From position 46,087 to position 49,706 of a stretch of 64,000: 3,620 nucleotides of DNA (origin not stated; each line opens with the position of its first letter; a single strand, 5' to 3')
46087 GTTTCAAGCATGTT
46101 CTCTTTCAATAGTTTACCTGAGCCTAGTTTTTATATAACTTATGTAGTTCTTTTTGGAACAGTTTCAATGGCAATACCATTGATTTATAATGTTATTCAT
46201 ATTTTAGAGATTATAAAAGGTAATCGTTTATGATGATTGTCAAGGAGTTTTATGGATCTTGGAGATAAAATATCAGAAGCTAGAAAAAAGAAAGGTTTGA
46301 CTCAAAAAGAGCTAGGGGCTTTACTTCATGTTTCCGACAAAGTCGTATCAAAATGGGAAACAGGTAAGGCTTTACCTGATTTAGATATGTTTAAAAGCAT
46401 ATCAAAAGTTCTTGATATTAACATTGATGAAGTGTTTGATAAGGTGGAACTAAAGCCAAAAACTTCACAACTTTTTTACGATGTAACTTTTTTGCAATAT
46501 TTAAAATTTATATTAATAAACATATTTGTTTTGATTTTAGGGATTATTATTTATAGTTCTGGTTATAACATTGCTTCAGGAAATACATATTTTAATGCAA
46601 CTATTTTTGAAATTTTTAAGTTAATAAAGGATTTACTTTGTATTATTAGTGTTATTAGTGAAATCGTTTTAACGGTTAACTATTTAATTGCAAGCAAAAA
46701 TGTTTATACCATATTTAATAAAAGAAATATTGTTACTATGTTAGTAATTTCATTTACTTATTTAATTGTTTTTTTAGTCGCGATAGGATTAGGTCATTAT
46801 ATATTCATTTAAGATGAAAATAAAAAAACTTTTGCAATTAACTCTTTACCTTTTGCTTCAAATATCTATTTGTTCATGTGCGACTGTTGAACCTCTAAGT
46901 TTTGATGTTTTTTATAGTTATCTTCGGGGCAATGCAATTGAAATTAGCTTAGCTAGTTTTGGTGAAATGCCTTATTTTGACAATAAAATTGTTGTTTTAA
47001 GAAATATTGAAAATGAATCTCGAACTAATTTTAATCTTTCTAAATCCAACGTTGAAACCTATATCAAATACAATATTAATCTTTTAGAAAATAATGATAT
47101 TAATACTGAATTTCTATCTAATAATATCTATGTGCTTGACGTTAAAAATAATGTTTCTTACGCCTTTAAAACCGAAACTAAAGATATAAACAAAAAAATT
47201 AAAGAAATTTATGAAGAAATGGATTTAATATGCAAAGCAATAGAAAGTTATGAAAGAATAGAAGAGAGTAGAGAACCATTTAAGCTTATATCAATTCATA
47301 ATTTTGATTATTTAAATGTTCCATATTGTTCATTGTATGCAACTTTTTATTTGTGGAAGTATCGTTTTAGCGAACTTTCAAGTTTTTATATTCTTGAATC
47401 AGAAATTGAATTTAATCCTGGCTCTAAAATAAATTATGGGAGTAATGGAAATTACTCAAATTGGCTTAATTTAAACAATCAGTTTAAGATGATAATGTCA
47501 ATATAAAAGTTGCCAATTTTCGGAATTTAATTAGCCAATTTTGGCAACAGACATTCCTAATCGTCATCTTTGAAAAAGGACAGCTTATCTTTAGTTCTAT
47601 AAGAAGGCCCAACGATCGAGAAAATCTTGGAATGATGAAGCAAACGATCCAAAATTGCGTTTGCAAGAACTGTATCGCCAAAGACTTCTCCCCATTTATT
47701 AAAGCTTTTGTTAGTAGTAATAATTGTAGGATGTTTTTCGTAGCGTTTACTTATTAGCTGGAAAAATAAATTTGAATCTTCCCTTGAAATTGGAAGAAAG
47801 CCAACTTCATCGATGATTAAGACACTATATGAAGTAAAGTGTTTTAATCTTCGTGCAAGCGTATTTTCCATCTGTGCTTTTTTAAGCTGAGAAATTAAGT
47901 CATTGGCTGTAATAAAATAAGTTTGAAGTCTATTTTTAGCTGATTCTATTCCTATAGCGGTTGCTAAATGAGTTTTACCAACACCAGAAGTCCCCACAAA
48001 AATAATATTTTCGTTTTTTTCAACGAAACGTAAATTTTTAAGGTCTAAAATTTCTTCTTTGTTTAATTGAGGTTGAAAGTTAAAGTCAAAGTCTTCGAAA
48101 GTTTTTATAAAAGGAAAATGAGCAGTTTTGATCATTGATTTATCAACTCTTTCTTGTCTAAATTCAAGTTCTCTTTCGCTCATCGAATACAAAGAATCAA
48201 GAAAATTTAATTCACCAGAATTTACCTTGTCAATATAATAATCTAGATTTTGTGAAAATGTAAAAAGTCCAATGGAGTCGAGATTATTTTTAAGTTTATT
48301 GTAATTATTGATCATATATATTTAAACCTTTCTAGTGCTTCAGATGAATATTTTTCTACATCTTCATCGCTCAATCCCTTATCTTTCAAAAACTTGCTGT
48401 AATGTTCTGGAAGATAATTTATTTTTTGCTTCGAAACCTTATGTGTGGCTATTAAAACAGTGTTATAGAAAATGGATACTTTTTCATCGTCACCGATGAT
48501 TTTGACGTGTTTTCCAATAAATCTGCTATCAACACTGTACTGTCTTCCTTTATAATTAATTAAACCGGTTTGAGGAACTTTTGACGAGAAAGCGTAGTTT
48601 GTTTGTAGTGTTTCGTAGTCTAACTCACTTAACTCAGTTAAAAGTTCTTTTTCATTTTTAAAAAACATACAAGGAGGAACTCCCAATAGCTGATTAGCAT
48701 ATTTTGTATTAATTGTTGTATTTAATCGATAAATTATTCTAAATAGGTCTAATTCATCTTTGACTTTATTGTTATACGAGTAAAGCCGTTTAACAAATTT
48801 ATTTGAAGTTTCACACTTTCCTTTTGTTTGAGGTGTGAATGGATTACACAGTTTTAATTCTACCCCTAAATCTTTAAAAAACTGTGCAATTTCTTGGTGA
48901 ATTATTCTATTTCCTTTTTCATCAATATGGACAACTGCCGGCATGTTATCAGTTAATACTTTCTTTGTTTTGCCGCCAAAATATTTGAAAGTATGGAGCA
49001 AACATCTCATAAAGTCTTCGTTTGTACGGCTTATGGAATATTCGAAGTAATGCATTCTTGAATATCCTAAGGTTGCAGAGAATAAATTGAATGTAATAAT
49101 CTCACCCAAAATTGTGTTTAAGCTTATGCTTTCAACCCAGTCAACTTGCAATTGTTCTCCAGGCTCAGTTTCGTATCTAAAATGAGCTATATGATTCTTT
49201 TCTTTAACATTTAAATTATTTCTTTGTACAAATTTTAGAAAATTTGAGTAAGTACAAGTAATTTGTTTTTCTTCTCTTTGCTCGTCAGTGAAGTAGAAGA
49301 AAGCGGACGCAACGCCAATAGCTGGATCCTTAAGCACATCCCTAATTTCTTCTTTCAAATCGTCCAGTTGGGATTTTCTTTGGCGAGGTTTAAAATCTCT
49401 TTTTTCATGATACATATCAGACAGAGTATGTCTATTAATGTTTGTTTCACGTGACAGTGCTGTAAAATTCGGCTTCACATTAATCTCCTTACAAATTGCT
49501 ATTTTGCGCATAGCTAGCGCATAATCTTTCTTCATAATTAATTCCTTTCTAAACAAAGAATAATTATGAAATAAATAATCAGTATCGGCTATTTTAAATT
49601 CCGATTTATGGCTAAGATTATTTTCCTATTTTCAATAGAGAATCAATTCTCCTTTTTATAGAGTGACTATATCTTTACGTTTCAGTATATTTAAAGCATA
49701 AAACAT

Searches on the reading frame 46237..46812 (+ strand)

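Call 81: search_protein_families(library=pfam, proteins=[window:46237-46812:+], max_evalue=0.0001)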
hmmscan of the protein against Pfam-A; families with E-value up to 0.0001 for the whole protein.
window:46237-46812:+ (191 aa): 3 families
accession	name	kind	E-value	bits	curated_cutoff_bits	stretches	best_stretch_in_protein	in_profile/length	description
PF01381.28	HTH_3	-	3.1e-15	56.4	23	1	12-65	1-54/55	Helix-turn-helix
PF12844.13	HTH_19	-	2e-08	34.4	30.2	1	9-71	1-63/64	Helix-turn-helix domain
PF13560.12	HTH_31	-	2.4e-07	31.4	27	1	8-61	2-56/64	Helix-turn-helix domain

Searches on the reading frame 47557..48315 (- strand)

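Call 81: search_protein_families(library=pfam, proteins=[window:47557-48315:-], max_evalue=0.0001)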
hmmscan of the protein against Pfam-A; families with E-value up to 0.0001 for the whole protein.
window:47557-48315:- (252 aa): 3 families
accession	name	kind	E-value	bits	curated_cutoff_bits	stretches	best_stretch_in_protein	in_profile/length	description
PF01695.23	IstB_IS21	-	6.4e-75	252.2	24.1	1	16-245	7-236/238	IstB-like ATP binding protein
PF00308.24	Bac_DnaA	-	4.1e-10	40.5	23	1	103-201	36-136/162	Bacterial DnaA ATPAse domain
PF00004.35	AAA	-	2.2e-06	28.6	21.2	1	104-203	1-110/131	ATPase family associated with various cellular activities (AAA)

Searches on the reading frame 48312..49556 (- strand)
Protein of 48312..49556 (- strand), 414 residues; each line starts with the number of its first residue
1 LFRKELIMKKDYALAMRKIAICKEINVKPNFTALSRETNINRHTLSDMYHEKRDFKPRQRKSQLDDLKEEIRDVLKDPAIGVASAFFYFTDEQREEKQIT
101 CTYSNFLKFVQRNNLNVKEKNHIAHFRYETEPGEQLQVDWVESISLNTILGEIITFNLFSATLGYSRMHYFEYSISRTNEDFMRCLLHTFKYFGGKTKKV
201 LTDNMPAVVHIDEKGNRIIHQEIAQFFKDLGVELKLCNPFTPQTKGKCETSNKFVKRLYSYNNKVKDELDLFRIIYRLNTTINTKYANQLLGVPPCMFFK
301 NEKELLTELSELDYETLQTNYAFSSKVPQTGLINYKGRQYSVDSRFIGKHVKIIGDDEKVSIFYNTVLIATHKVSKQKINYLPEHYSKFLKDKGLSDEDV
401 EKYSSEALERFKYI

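Call 81: search_protein_families(library=pfam, proteins=[window:48312-49556:-], max_evalue=0.0001)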
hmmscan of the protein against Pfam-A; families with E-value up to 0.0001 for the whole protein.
window:48312-49556:- (414 aa): 2 families
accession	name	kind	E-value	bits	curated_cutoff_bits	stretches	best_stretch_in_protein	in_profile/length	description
PF22483.2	Mu-transpos_C_2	-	4.6e-12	45.9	27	1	323-378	12-67/73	Mu transposase, C-terminal domain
PF00665.32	rve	-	2.5e-10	41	32.6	1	130-242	2-102/102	Integrase core domain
